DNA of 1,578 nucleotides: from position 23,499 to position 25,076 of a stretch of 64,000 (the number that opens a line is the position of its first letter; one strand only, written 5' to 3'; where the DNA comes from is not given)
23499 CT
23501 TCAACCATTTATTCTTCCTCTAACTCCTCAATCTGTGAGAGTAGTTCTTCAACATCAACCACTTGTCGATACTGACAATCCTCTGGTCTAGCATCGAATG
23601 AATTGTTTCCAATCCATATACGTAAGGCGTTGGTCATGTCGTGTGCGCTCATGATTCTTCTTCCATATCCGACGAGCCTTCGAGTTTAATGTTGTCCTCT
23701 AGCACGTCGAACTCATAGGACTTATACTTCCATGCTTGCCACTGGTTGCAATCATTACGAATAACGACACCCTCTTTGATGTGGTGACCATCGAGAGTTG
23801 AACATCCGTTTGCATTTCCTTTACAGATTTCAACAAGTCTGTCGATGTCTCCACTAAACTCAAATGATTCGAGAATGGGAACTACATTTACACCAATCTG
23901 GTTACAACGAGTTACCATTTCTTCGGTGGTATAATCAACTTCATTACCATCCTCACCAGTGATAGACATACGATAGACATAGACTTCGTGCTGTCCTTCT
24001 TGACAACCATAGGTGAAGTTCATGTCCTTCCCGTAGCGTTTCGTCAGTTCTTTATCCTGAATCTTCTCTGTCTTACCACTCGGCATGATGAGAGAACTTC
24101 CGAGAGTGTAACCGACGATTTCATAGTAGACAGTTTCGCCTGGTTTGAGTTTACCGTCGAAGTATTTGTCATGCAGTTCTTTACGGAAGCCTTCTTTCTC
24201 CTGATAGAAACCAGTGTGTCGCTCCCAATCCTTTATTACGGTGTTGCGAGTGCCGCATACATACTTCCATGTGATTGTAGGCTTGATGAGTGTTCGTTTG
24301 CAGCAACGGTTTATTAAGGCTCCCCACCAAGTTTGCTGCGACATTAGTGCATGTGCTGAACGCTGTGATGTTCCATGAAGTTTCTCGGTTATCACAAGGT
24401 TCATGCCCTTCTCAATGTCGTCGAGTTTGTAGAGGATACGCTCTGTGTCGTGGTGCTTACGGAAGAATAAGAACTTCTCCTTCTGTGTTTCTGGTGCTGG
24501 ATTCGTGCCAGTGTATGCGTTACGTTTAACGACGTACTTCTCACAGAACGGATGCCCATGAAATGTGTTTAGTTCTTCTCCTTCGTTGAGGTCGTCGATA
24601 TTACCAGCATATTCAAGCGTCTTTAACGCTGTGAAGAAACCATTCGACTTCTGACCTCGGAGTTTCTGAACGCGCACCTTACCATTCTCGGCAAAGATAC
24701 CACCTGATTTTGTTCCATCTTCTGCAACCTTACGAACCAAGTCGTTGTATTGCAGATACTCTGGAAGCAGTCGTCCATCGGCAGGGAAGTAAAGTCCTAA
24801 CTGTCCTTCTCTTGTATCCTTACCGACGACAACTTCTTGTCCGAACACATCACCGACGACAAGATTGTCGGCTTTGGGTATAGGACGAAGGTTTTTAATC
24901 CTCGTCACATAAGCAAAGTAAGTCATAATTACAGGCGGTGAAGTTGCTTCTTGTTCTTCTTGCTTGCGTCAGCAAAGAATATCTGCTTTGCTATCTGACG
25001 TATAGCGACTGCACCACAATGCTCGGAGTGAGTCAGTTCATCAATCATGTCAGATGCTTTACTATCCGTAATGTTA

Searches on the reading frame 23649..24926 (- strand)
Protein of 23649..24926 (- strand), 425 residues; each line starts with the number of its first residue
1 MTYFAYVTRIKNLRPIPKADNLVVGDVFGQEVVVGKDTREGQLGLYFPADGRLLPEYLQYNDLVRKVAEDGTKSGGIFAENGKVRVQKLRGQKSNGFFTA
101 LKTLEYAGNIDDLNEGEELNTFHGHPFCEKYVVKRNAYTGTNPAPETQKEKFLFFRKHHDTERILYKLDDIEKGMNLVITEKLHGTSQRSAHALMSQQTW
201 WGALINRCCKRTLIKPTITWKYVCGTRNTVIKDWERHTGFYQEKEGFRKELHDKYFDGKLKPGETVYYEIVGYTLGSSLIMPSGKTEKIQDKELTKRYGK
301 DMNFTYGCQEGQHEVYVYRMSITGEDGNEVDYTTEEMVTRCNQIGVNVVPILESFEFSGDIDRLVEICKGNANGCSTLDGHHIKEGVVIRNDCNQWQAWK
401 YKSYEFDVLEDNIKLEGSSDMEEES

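Call 10: search_protein_families(library=phrogs, proteins=[window:23649-24926:-], max_evalue=0.00001)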
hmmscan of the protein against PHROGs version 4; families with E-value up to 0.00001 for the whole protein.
window:23649-24926:- (425 aa): 1 family
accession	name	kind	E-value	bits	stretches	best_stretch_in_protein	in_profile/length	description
phrog_968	-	DNA, RNA and nucleotide metabolism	5.9e-55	187.8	1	2-410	8-392/398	RNA ligase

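Call 48: search_protein_families(library=pfam, proteins=[window:23649-24926:-], max_evalue=0.001)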
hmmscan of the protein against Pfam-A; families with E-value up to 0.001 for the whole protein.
window:23649-24926:- (425 aa): 2 families
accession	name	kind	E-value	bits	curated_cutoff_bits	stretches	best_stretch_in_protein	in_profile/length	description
PF09414.15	RNA_ligase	-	1e-09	39.2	27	1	177-392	3-158/171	RNA ligase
PF21189.3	PHA02142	-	5.4e-08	33.6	27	1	5-98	2-89/92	PHA02142 OB-fold domain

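Call 71: search_protein_families(library=padloc, proteins=[window:23649-24926:-], max_evalue=0.01)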
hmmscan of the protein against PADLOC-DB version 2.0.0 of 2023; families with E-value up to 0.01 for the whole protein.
window:23649-24926:- (425 aa): 0 families
